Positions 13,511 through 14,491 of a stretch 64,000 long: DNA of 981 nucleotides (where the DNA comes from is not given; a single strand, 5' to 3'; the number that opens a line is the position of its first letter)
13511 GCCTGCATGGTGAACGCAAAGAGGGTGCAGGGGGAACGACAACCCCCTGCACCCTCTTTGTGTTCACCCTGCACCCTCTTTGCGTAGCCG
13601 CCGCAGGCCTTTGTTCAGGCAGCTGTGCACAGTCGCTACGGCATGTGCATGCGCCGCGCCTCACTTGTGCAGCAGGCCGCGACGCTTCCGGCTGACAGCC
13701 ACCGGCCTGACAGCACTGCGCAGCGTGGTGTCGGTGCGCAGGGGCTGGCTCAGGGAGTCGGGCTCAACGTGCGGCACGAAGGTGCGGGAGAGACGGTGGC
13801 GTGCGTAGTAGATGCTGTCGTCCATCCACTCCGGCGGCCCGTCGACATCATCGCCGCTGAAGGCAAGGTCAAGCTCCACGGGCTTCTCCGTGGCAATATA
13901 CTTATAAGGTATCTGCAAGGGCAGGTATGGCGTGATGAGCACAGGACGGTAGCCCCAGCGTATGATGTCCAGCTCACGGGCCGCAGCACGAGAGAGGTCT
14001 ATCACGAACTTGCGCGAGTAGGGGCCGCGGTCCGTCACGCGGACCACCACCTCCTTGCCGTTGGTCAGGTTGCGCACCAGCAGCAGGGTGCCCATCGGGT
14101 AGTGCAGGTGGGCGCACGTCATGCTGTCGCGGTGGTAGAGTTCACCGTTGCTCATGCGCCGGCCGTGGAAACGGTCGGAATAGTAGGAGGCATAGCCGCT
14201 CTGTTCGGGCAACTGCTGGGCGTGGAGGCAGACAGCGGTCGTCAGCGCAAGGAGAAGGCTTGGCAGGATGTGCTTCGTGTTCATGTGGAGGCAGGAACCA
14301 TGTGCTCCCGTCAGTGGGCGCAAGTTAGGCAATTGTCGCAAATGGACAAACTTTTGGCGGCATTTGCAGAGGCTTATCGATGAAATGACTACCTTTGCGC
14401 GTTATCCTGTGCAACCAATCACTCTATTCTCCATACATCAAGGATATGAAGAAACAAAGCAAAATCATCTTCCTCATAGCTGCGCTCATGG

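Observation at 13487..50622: Intergenic repeat family with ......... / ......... core and strict 22-23 bp phasing at five loci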

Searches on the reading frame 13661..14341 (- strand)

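Call 12: search_protein_families(library=pfam, proteins=[window:13661-14341:-])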
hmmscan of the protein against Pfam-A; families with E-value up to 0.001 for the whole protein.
window:13661-14341:- (226 aa): 1 family
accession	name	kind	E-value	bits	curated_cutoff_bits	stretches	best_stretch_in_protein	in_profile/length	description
PF03330.24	DPBB_1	-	3.5e-18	66.1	28.8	1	47-135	2-82/83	Lytic transglycolase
